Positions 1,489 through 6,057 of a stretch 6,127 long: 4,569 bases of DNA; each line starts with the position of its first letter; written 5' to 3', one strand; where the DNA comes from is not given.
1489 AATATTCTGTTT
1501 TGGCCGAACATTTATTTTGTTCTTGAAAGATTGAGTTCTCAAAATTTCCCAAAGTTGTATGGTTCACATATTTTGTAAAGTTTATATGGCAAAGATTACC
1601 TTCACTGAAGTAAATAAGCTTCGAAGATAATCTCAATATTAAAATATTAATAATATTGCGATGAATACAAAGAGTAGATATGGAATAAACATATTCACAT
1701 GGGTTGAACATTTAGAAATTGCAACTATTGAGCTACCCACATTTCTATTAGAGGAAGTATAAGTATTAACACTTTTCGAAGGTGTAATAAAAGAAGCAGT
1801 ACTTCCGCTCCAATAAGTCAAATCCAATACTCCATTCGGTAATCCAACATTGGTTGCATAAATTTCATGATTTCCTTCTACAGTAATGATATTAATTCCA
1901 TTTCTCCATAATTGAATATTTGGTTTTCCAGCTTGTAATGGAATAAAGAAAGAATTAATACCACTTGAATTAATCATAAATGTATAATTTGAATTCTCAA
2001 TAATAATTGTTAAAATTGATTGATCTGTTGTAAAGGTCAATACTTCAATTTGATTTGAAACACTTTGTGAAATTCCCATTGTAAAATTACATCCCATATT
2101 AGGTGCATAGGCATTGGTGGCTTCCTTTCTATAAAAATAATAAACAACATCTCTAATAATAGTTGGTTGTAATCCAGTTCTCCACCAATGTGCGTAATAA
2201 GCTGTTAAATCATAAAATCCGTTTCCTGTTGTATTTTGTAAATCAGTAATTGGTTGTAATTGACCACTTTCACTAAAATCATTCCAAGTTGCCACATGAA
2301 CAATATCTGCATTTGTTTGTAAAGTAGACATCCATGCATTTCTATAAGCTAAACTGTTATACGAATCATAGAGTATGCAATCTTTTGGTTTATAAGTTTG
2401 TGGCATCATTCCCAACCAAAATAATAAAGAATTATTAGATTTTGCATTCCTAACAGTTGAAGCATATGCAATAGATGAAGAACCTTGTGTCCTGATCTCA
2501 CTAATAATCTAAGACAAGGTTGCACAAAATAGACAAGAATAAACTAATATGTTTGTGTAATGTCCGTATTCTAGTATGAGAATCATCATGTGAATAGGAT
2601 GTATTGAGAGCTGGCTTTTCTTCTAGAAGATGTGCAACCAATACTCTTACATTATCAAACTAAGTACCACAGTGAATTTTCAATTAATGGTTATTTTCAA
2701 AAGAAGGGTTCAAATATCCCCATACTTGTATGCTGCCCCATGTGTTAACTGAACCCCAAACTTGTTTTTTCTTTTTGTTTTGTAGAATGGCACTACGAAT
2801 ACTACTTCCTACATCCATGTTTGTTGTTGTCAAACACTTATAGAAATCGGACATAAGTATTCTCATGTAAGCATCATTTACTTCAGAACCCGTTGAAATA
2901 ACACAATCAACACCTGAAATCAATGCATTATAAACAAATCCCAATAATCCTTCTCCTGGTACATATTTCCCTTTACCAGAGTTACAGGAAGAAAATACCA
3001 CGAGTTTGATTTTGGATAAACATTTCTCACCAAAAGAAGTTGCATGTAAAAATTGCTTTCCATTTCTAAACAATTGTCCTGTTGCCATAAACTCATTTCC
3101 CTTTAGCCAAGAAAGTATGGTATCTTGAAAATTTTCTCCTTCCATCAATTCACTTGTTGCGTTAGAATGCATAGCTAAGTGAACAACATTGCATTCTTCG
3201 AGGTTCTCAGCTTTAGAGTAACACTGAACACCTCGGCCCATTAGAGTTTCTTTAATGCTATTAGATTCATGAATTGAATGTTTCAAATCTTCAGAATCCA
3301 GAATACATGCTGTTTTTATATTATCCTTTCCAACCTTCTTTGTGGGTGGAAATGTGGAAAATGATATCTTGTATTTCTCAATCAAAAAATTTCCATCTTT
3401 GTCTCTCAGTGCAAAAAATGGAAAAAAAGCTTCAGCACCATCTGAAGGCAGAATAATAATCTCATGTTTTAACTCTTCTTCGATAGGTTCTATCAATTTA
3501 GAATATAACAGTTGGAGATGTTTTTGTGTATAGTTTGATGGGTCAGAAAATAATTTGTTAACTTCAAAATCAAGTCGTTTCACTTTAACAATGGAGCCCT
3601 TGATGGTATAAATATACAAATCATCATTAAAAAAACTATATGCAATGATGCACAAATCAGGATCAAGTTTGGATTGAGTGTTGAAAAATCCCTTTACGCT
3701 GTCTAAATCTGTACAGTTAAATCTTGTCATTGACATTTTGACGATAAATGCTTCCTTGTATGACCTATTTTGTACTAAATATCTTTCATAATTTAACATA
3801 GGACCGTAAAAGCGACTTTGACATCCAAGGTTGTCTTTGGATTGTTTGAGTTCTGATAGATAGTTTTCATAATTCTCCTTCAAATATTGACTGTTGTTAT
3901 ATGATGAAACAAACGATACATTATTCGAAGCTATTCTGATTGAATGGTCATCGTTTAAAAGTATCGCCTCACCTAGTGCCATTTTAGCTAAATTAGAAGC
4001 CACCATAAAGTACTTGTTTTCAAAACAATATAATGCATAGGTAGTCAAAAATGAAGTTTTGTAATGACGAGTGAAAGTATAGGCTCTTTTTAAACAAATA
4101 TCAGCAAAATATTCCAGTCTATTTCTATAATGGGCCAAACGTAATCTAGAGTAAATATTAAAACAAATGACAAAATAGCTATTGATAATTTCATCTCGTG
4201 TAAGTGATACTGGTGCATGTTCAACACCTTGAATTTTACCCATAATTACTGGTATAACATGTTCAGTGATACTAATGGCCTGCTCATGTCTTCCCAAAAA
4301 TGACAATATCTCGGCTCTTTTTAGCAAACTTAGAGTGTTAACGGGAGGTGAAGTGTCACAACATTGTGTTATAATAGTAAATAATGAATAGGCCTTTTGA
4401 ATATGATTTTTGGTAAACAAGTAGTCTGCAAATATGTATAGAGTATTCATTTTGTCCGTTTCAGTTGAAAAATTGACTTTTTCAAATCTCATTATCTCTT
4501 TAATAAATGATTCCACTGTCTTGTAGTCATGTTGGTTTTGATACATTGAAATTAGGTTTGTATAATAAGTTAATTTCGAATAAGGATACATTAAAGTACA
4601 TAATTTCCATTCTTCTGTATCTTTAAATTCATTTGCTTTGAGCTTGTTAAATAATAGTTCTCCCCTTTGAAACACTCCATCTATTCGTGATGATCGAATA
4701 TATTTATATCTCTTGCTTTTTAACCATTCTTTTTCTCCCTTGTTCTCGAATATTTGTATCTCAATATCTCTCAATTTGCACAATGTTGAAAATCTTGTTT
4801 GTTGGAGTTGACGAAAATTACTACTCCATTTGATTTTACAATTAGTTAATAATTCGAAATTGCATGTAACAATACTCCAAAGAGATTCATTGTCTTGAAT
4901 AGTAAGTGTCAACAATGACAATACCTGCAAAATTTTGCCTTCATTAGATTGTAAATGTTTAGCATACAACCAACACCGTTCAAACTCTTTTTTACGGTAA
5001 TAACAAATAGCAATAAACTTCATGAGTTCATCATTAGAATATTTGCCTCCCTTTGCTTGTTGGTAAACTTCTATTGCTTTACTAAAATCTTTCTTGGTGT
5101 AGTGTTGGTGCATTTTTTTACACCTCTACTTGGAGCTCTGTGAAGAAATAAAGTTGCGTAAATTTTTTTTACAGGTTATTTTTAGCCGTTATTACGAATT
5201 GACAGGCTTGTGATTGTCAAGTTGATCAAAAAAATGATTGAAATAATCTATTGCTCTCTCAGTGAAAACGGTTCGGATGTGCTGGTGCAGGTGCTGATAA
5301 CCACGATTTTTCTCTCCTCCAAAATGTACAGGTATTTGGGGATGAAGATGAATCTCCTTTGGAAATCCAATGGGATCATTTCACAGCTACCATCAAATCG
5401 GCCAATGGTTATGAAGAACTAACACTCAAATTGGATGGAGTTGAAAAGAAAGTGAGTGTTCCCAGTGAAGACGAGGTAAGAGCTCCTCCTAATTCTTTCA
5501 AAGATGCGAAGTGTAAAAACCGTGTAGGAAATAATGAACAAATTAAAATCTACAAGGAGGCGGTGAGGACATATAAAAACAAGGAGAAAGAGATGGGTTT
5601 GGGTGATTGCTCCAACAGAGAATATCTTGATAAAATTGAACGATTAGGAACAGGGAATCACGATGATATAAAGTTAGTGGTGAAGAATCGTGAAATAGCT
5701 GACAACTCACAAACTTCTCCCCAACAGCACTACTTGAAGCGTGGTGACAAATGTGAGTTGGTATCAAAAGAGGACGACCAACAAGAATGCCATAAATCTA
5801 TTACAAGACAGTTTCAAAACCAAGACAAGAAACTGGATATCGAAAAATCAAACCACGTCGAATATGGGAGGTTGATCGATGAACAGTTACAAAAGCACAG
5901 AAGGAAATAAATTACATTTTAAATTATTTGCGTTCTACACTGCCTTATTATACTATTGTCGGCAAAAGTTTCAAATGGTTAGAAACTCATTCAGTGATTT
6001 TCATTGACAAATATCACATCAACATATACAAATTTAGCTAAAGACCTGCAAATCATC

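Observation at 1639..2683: GH71 alpha-1,3-glucanase gene reduced to its C-terminal half, 170 bp downstream of the CHAT gene on the same strand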

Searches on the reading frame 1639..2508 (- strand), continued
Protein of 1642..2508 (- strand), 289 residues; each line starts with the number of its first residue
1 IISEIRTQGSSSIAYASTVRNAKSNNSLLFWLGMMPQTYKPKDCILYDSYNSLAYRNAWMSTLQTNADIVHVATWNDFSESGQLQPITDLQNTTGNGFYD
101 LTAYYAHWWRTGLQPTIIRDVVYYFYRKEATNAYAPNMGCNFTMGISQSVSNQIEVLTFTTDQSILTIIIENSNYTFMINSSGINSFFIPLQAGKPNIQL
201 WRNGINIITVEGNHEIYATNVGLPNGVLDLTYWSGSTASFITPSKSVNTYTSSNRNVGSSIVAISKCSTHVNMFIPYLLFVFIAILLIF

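Call 58: predict_structure(alignment_id=A2)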
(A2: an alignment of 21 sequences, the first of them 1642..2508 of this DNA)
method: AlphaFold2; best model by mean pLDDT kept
length: 289 residues; sequences in the alignment: 21
mean_pLDDT: 67.0   pTM: 0.65
mean pLDDT of the five models: 67.0, 65.6, 64.4, 63.9, 60.8
residues with pLDDT >= 90: 54; 70-90: 80; 50-70: 77; < 50: 78
segments of 3 or more residues with pLDDT < 50: 1-25, 75-90, 242-263, 266-277
pLDDT, mean of each block of 10 residues (from residue 1): 40 34 47 53 61 79 79 52 46 64 84 89 79 60 69 88 97 96 93 91 94 76 58 71 43 38 47 49 69
secondary structure, 60 per line:
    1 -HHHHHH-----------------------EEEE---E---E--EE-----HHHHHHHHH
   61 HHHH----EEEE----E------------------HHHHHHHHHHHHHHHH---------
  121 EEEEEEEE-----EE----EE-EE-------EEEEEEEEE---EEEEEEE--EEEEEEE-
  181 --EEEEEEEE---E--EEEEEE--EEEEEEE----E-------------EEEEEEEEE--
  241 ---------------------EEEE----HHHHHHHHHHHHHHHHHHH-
elements in order: H2-7 E31-34 H52-64 E69-72 H96-111 E121-128 E152-160 E164-170 E173-179 E183-190 E197-202 E205-211 E230-238 E262-265 H270-288
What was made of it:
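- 1642..1791 (-): Naegleria-specific C-terminal extension: a Ser/Thr-rich linker followed by a 17-residue hydrophobic end, which looks like a GPI signal or tail anchor. AF2 predicts residues 242-263 disordered and a helix at 270-288 (call 58).
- On Glycoside hydrolase family 71 (Pfam PF03659): The AF2 model has only beta7-alpha7-beta8-alpha8 (call 58). Strands across residues 121-238 with pLDDT 88-97 (call 58).
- Checked: Six of the eight beta/alpha units of the barrel are missing, not half (call 58).
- The AF2 model of the fragment shows only beta7-alpha7-beta8-alpha8 and the complete beta-sandwich (pLDDT 88-97), then a disordered linker and a terminal helix (call 58). The beta-sandwich is predicted confidently on its own (call 58). 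Residues 1-25 and the catalytic loop 75-90 have pLDDT below 50 (call 58).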

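Call 60: find_encoding_contigs(protein=window:1639-2409:-, flank=6000, max_places=10)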
Protein window:1639-2409:- (256 aa): no gene with exactly this product is on record in the collection.

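Call 61: find_encoding_contigs(protein=P0191, flank=6000, max_places=10)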
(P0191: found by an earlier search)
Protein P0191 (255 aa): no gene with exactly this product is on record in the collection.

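Call 62: find_encoding_contigs(protein=window:1642-2415:-, flank=6000, max_places=10)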
Protein seq(258 aa) (258 aa): no gene with exactly this product is on record in the collection.

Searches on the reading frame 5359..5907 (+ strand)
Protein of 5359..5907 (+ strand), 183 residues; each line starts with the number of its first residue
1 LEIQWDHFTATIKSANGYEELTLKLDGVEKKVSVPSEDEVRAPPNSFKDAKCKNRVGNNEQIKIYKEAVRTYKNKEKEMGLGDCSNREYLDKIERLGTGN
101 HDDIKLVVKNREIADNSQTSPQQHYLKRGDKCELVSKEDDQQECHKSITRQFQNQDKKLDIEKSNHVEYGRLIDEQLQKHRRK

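Call 6: search_protein_families(library=pfam, proteins=[window:5359-5907:+], max_evalue=0.1)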
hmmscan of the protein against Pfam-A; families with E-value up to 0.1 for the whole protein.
window:5359-5907:+ (183 aa): 1 family
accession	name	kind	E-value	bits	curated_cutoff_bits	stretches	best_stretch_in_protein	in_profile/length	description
PF14179.11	YppG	-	0.096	13.9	27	0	135-164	51-80/105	YppG-like protein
